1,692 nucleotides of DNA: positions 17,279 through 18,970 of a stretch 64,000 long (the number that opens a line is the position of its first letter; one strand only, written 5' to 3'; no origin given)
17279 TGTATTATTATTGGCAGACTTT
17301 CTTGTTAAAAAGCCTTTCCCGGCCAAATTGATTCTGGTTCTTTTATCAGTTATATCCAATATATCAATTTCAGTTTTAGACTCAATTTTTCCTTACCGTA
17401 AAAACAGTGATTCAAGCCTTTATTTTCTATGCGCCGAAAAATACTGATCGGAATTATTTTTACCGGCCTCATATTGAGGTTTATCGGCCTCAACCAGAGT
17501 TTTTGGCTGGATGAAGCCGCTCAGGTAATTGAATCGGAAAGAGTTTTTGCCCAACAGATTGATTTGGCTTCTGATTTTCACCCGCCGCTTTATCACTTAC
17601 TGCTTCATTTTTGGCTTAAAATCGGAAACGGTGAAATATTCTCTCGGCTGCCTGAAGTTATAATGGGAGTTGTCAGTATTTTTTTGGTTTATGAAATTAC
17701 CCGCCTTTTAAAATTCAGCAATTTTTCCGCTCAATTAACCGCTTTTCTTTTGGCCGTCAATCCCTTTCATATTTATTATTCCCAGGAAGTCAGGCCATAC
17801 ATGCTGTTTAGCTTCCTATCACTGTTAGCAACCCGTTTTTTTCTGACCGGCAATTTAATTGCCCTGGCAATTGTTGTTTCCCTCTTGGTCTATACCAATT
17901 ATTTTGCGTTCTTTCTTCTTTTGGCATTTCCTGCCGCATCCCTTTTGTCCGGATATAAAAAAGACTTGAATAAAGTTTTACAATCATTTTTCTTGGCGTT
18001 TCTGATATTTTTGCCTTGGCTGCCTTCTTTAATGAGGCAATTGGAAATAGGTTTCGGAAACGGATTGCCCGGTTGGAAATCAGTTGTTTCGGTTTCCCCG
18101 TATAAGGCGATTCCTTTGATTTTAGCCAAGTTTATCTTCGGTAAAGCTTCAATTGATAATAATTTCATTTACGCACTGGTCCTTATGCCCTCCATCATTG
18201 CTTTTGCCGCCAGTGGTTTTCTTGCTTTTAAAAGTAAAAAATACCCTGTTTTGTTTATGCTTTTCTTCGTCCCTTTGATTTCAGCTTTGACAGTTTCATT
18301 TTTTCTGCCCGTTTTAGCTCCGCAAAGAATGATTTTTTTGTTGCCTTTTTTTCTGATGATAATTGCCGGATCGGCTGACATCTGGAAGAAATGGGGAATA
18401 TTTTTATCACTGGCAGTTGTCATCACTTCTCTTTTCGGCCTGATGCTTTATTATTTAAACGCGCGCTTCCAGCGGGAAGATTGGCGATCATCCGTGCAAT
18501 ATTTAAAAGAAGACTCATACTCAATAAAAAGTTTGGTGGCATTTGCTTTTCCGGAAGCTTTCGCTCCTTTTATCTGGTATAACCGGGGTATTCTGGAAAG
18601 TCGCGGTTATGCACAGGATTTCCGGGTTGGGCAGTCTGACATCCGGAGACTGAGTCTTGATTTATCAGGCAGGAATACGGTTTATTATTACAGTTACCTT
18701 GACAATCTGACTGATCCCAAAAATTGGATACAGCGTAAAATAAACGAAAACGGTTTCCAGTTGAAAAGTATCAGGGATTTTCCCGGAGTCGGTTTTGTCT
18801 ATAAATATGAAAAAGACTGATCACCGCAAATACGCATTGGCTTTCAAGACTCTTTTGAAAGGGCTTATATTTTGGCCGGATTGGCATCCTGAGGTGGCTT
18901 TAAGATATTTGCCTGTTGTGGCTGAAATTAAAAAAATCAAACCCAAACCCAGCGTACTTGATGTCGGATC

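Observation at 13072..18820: Complete lipid-linked mannose branch: ManC + Ppm1-like GT2 + DUF2079 + PMT/ArnT-like GT-Cs (protein O-mannosylation-like module)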

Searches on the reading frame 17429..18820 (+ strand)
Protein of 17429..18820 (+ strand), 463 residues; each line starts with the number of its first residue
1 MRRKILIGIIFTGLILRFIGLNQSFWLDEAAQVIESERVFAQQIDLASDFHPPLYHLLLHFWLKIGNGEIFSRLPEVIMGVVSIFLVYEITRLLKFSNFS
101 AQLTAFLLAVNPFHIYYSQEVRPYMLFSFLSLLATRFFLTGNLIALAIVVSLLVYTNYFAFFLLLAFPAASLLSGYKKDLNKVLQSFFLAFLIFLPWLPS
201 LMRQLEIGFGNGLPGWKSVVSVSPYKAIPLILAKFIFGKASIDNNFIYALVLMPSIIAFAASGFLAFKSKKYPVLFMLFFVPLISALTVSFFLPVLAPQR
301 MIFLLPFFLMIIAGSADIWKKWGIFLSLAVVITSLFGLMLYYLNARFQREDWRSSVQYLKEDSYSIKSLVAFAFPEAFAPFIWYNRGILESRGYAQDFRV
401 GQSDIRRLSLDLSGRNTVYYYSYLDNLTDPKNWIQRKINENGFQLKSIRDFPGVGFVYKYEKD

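Call 3: search_protein_families(library=pfam, proteins=[window:17429-18820:+], max_evalue=0.01)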
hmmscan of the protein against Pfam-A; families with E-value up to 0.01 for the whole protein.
window:17429-18820:+ (463 aa): 0 families
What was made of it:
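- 17429..18820 (+): Diverged PMT_2-type GT-C (463 aa) with invariant 'WLDE' in loop 1; part of the conserved backbone, donor unknown. No direct Pfam hit (call 3).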

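Call 4: search_protein_families(library=ncbifam, proteins=[window:17429-18820:+], max_evalue=0.01)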
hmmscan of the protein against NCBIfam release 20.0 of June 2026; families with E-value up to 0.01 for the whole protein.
window:17429-18820:+ (463 aa): 0 families

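Call 14: search_solved_structures(query=window:17429-18820:+, max_evalue=10, show_alignments=2)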
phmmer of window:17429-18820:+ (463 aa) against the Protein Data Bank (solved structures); distinct sequences matched with E-value up to 10: 0.

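Call 15: find_homologous_proteins(query=window:17429-18820:+, max_evalue=0.001)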
Query window:17429-18820:+ (463 aa): 1601 proteins with E <= 0.001 among 8000 candidates; the best 120 are listed.
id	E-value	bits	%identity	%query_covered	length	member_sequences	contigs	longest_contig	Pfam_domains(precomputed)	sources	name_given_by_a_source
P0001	2.1e-298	1008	100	100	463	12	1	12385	-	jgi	-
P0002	2.5e-139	483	51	100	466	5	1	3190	PF13231.13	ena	-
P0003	6.5e-139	482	52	96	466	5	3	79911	PF13231.13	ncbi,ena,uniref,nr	ncbi:hypothetical protein A3D78_01045 [Candidatus Gottesmanbacteria bacterium RIFCSPHIGHO2_02_FULL_3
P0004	7.5e-135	469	50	96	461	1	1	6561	PF13231.13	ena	-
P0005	4.7e-133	463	50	96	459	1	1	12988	PF13231.13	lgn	-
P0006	4.3e-132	460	49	100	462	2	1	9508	PF13231.13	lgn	-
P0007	5.4e-130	453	49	98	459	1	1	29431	PF13231.13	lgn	-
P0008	1.8e-123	431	47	100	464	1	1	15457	PF13231.13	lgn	-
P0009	7.1e-122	426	47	100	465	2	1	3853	PF13231.13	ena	-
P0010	1.2e-121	425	46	99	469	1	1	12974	PF13231.13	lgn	-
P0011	2.0e-121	424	45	98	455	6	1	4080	PF13231.13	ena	-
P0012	1.2e-120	422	46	96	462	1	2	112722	PF13231.13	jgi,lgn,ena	-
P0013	1.7e-120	421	47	97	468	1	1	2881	PF13231.13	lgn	-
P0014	2.5e-119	418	47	96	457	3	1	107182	PF13231.13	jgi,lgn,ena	-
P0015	2.4e-118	414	47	96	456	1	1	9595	PF13231.13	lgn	-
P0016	1.2e-117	412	44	100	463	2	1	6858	PF13231.13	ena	-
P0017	1.3e-117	412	46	95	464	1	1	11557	PF13231.13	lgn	-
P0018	1.7e-117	411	45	96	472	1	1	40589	PF13231.13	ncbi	-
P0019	2.1e-117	411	47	100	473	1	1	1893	PF13231.13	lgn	-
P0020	4.3e-117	410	44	96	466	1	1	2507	PF13231.13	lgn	-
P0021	5.3e-117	410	44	98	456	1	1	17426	PF13231.13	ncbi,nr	ncbi:glycosyltransferase family 39 protein [Candidatus Microgenomates bacterium]|nr:glycosyltransfer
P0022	7.8e-117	409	45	98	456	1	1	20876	PF13231.13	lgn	-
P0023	1.4e-116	408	45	98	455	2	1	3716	PF13231.13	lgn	-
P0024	2.0e-116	408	46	96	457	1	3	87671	PF13231.13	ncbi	-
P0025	5.7e-116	406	43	100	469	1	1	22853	PF13231.13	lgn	-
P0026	2.2e-115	405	44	97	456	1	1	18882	PF13231.13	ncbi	-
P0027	4.7e-115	403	44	99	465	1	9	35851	PF13231.13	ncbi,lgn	-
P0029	9.0e-115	403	45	98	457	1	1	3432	PF13231.13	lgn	-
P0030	2.6e-114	401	44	100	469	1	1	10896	PF13231.13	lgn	-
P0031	1.3e-113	399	44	95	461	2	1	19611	PF13231.13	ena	-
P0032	1.6e-113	398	47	96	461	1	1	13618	PF13231.13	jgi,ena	-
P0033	2.5e-113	398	43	97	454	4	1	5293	PF13231.13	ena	-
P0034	3.6e-113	397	43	99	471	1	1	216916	PF13231.13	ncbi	-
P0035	5.5e-113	397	43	100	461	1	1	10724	PF02366.25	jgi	jgi:mannosyltransferase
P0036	8.6e-113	396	43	96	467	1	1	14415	PF13231.13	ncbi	-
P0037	4.2e-112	394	43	96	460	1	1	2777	PF13231.13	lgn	-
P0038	4.8e-112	394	43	98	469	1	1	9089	PF13231.13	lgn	-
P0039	5.0e-112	393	45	98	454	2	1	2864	PF13231.13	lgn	-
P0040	1.1e-111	392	43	99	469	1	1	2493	PF13231.13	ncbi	-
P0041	1.2e-111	392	45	96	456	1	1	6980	PF13231.13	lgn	-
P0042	4.4e-111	390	42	99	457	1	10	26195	PF13231.13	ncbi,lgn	-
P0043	7.5e-111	390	46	99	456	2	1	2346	PF13231.13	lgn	-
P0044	9.1e-111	389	43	100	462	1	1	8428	PF13231.13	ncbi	-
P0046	1.1e-110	389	43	99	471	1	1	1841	PF13231.13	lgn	-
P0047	1.5e-110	389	46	96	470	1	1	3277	PF13231.13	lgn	-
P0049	5.1e-110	387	43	100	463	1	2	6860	PF13231.13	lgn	-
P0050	9.6e-110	386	44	100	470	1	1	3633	PF13231.13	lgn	-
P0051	2.6e-109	385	45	98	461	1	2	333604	PF13231.13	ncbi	-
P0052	1.0e-108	383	43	100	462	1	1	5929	PF13231.13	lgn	-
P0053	1.4e-108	382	43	99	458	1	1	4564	PF13231.13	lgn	-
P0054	2.2e-108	381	44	100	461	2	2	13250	PF13231.13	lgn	-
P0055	2.3e-108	381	46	99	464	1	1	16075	PF13231.13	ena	-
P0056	3.3e-108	381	44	99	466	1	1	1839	PF13231.13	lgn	-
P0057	8.9e-108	379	43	96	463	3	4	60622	PF13231.13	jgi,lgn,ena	-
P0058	1.2e-107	379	42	96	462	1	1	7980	PF13231.13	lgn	-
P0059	1.4e-107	379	44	99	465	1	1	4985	PF13231.13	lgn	-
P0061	1.7e-107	379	42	96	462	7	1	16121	PF13231.13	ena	-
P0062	1.8e-107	378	46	96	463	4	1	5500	PF13231.13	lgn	-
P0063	2.8e-107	378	42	99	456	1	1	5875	PF13231.13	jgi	jgi:mannosyltransferase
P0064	4.0e-107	377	42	96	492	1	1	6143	PF13231.13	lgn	-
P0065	5.5e-107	377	43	99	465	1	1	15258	PF13231.13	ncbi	-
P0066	5.6e-107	377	43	98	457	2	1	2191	PF13231.13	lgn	-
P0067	9.4e-107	376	43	96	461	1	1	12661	PF13231.13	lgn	-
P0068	1.8e-106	375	43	95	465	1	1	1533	PF13231.13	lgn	-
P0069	2.8e-106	375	42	99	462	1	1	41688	PF13231.13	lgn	-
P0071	4.9e-105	370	41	98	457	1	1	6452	PF13231.13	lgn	-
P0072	6.4e-105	370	40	100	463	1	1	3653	PF13231.13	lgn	-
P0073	6.8e-105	370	42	96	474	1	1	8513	PF13231.13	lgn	-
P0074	7.1e-105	370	43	98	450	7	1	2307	PF13231.13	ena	-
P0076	1.3e-104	369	43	98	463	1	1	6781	PF13231.13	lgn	-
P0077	1.4e-104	369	43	100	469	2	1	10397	PF13231.13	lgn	-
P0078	3.6e-104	368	44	96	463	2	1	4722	PF13231.13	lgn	-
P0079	3.7e-104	368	42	100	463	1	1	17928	PF13231.13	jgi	-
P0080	3.7e-104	368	42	97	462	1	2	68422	PF14897.13,PF13231.13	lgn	-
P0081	4.2e-104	367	41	96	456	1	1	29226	PF13231.13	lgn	-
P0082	9.4e-104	366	45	98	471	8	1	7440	PF13231.13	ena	-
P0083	1.1e-103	366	43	98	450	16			PF13231.13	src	-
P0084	1.2e-103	366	42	98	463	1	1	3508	PF13231.13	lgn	-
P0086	3.6e-103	364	42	96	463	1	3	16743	PF13231.13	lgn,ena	-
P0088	5.9e-103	364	42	98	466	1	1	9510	PF13231.13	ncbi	-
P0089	6.1e-103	364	41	95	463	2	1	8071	PF13231.13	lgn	-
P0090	1.7e-102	362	42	98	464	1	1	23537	PF13231.13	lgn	-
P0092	2.0e-102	362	42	98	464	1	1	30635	PF13231.13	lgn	-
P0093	3.6e-102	361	42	95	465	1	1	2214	PF13231.13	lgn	-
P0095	8.3e-102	360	42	98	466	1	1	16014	PF13231.13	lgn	-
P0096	2.0e-101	359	42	95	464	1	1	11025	PF13231.13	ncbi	-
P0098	7.5e-100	353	41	100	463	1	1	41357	PF13231.13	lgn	-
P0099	1.6e-99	352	41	99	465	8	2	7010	PF13231.13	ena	-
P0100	2.7e-99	352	43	97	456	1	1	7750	PF13231.13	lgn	-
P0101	6.4e-99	350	41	99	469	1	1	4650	PF13231.13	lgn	-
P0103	7.9e-98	347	41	96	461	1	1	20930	PF13231.13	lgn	-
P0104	5.5e-97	344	41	99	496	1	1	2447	PF13231.13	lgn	-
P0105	6.7e-97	344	40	99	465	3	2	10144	PF13231.13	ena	-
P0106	1.8e-96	342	39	99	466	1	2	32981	PF13231.13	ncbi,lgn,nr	ncbi:glycosyltransferase family 39 protein [Candidatus Gottesmanbacteria bacterium]|nr:glycosyltrans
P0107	4.3e-96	341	40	97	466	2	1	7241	PF13231.13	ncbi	-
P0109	7.1e-96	340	43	96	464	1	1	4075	PF13231.13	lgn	-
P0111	7.1e-95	337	40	99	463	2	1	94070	PF13231.13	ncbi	-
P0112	1.4e-94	336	40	97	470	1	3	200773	PF13231.13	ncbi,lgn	-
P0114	1.4e-94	336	41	98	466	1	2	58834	PF13231.13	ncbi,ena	ncbi:MAG: glycosyltransferase family 39 protein [Patescibacteria group bacterium]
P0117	6.8e-92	327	39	99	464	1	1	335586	PF13231.13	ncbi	-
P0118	7.6e-92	327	40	98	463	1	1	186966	PF13231.13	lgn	-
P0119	1.4e-91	326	39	99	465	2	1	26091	PF13231.13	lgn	-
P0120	1.4e-91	326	40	98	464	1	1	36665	PF13231.13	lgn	-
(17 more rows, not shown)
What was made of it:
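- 17429..18820 (+): Most listed homologues carry PF13231 (call 15).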

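Call 16: find_encoding_contigs(protein=P0003, flank=10000, max_places=3)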
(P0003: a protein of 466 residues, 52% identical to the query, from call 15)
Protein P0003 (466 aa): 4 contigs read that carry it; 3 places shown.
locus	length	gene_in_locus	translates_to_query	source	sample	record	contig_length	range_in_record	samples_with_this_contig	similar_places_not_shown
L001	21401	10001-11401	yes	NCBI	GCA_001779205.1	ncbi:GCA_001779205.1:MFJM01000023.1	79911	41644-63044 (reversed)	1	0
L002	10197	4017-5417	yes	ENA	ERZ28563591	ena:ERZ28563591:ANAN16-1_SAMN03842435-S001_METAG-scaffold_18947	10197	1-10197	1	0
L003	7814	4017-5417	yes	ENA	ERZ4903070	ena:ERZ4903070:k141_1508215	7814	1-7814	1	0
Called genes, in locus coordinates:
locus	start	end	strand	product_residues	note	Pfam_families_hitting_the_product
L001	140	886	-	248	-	PF01209:Ubie_methyltran, PF13489:Methyltransf_23, PF02353:CMAS, PF07021:MetW, PF13847:Methyltransf_31, PF08241:Methyltransf_11, PF08242:Methyltransf_12, PF13649:Methyltransf_25, +3 more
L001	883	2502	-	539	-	PF20604:DUF6798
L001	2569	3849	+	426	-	PF01943:Polysacc_synt, PF13440:Polysacc_synt_3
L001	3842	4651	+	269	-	PF00535:Glycos_transf_2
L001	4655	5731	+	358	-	PF13439:Glyco_transf_4 (faint), PF00534:Glycos_transf_1, PF13692:Glyco_trans_1_4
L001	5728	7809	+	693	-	PF00535:Glycos_transf_2, PF10111:Glyco_tranf_2_2, PF09852:DUF2079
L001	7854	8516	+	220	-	PF13489:Methyltransf_23, PF13649:Methyltransf_25, PF13847:Methyltransf_31 (weak), PF08241:Methyltransf_11, PF08242:Methyltransf_12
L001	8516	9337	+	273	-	PF00535:Glycos_transf_2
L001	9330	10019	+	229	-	PF13489:Methyltransf_23, PF13847:Methyltransf_31 (faint), PF08241:Methyltransf_11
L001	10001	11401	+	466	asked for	PF13231:PMT_2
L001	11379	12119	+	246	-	PF08241:Methyltransf_11, PF13649:Methyltransf_25 (weak)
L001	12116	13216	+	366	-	PF13439:Glyco_transf_4, PF20706:GT4-conflict (weak), PF00534:Glycos_transf_1, PF13692:Glyco_trans_1_4, PF13524:Glyco_trans_1_2 (weak)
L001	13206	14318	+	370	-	PF13439:Glyco_transf_4, PF20706:GT4-conflict, PF00534:Glycos_transf_1, PF13692:Glyco_trans_1_4, PF13524:Glyco_trans_1_2 (weak)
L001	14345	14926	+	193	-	PF00132:Hexapep, PF14602:Hexapep_2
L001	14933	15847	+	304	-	PF00535:Glycos_transf_2, PF13641:Glyco_tranf_2_3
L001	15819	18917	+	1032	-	PF04932:Wzy_C, PF13231:PMT_2 (weak)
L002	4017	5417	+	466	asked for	PF13231:PMT_2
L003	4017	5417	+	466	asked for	PF13231:PMT_2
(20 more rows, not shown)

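Call 17: find_encoding_contigs(protein=P0012, flank=10000, max_places=2)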
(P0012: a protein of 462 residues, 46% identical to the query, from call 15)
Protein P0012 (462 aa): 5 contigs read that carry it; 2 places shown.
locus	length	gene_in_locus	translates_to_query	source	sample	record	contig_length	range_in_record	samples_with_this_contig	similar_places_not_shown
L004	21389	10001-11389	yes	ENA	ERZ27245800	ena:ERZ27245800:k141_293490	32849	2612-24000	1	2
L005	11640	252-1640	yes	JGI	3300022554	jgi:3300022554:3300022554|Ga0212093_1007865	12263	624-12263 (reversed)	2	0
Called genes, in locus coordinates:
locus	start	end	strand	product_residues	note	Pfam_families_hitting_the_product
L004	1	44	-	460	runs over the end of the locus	PF20604:DUF6798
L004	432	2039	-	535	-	PF20604:DUF6798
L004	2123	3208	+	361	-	PF13472:Lipase_GDSL_2 (faint)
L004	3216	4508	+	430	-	PF01943:Polysacc_synt, PF13440:Polysacc_synt_3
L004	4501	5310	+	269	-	PF00535:Glycos_transf_2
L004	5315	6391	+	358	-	PF00534:Glycos_transf_1, PF13692:Glyco_trans_1_4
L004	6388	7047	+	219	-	PF13489:Methyltransf_23, PF13649:Methyltransf_25, PF13847:Methyltransf_31 (weak), PF08241:Methyltransf_11, PF08242:Methyltransf_12 (weak)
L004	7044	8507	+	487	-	PF09852:DUF2079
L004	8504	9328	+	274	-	PF00535:Glycos_transf_2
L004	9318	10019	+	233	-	PF13489:Methyltransf_23, PF05148:Methyltransf_8 (weak), PF13649:Methyltransf_25 (faint), PF08241:Methyltransf_11, PF08242:Methyltransf_12 (weak), PF13847:Methyltransf_31 (weak)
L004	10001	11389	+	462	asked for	PF13231:PMT_2 (weak)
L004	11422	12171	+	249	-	PF08241:Methyltransf_11, PF13649:Methyltransf_25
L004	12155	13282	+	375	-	PF13439:Glyco_transf_4, PF00534:Glycos_transf_1, PF13692:Glyco_trans_1_4, PF13524:Glyco_trans_1_2, PF20706:GT4-conflict (weak)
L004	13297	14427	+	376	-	PF13439:Glyco_transf_4 (faint), PF20706:GT4-conflict, PF00534:Glycos_transf_1, PF13692:Glyco_trans_1_4, PF13524:Glyco_trans_1_2 (weak)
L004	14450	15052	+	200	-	PF00132:Hexapep, PF14602:Hexapep_2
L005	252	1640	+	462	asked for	PF13231:PMT_2 (weak)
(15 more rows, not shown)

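Call 18: find_encoding_contigs(protein=P0034, flank=10000, max_places=2)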
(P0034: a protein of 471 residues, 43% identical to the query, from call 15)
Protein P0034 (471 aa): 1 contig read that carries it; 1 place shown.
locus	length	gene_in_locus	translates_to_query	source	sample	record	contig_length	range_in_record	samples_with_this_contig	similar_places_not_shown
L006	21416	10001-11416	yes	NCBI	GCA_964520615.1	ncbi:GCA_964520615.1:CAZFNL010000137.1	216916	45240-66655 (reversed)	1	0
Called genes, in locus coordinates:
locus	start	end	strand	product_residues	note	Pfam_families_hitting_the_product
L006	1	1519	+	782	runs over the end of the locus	-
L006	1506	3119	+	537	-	PF09913:DUF2142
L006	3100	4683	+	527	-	PF13231:PMT_2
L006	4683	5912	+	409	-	PF01041:DegT_DnrJ_EryC1, PF00155:Aminotran_1_2, PF01053:Cys_Met_Meta_PP (faint)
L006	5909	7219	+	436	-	PF01943:Polysacc_synt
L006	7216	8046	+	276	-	PF00535:Glycos_transf_2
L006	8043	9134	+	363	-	PF13439:Glyco_transf_4, PF00534:Glycos_transf_1, PF13692:Glyco_trans_1_4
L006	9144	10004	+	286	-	PF00535:Glycos_transf_2, PF10111:Glyco_tranf_2_2, PF13641:Glyco_tranf_2_3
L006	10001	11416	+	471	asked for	PF13231:PMT_2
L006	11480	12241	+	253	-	PF08241:Methyltransf_11, PF13649:Methyltransf_25 (weak)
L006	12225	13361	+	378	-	PF13439:Glyco_transf_4, PF20706:GT4-conflict (faint), PF00534:Glycos_transf_1, PF13692:Glyco_trans_1_4, PF13524:Glyco_trans_1_2 (weak)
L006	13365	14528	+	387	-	PF20706:GT4-conflict, PF00534:Glycos_transf_1, PF13692:Glyco_trans_1_4, PF13524:Glyco_trans_1_2 (weak)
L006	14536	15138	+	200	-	PF25087:GMPPB_C (faint), PF00132:Hexapep, PF14602:Hexapep_2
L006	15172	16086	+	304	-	PF00535:Glycos_transf_2, PF13641:Glyco_tranf_2_3, PF10111:Glyco_tranf_2_2, PF13632:Glyco_trans_2_3 (weak)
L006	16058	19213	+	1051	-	PF04932:Wzy_C, PF13231:PMT_2 (weak)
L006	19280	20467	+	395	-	PF13439:Glyco_transf_4, PF00534:Glycos_transf_1, PF13692:Glyco_trans_1_4, PF13524:Glyco_trans_1_2 (weak)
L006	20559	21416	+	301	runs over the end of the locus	PF00535:Glycos_transf_2, PF10111:Glyco_tranf_2_2 (weak), PF13641:Glyco_tranf_2_3, PF13632:Glyco_trans_2_3 (faint)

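Call 28: search_solved_structures(query=A2, max_evalue=1, show_alignments=3)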
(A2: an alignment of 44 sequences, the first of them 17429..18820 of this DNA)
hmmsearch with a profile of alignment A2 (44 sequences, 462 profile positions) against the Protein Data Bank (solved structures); distinct sequences matched with E-value up to 1: 2.
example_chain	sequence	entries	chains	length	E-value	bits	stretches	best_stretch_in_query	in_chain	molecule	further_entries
4dy0_A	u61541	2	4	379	0.39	12.8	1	230-319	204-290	Glia-derived nexin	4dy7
3lwt_X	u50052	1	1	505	0.72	12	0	360-430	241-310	Phosphoinositide phosphatase SAC1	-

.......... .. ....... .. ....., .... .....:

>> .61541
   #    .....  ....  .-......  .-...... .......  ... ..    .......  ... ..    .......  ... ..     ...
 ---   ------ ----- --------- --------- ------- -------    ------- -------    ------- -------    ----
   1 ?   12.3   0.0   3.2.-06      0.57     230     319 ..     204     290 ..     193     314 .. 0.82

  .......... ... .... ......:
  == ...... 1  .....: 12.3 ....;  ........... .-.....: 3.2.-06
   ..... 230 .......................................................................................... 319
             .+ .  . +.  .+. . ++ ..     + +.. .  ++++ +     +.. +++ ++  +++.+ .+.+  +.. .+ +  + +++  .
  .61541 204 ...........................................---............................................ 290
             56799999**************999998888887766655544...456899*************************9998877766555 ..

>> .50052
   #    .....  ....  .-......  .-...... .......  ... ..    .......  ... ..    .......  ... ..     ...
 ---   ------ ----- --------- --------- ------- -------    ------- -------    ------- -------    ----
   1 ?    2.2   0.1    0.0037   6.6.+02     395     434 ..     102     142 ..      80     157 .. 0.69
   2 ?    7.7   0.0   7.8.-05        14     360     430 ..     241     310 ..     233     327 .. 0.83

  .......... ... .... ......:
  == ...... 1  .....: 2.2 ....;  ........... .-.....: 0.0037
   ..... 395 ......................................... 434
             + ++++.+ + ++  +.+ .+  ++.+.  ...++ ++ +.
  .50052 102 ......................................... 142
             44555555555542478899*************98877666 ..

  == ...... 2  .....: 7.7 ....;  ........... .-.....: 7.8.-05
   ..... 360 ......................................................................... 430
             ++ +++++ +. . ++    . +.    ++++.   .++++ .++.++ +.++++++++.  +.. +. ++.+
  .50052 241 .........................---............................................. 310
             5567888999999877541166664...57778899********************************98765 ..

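Call 42: predict_structure(alignment_id=A2)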
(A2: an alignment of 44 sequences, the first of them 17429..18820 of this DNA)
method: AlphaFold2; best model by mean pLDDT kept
length: 463 residues; sequences in the alignment: 44
mean_pLDDT: 93.4   pTM: 0.92
mean pLDDT of the five models: 93.4, 92.9, 92.3, 92.1, 92.0
residues with pLDDT >= 90: 395; 70-90: 51; 50-70: 16; < 50: 1
segments of 3 or more residues with pLDDT < 50: none
pLDDT, mean of each block of 10 residues (from residue 1): 94 97 94 94 78 93 96 98 99 97 98 98 97 97 95 95 95 84 94 91 81 59 90 96 96 98 95 95 96 91 98 96 96 97 90 96 85 96 95 94 97 96 93 98 97 95 91
secondary structure, 60 per line:
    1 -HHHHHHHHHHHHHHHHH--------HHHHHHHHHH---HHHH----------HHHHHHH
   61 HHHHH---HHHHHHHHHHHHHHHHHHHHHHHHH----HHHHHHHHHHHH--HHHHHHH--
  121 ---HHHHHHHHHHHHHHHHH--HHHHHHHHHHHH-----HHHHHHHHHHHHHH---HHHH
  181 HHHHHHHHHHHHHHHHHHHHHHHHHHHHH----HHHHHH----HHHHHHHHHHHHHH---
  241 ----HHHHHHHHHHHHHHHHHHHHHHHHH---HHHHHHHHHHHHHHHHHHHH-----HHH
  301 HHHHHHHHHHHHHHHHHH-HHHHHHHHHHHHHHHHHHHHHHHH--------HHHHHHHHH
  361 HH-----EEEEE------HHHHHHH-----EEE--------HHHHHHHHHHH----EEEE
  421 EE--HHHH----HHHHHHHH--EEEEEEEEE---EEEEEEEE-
elements in order: H2-18 H27-36 H40-43 H54-65 H69-93 H98-109 H112-118 H124-140 H143-154 H160-173 H177-209 H214-219 H224-237 H245-269 H273-292 H298-318 H320-343 H352-362 E368-372 H379-385 E391-393 H402-412 E417-422 H425-428 H433-440 E443-451 E455-462
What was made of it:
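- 17429..18820 (+): AF2 pLDDT 93.4 (call 42).
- On GT39 protein O-mannosyltransferase (PMT), for 17429-18820: The C-terminus is a small alpha/beta domain (call 42).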
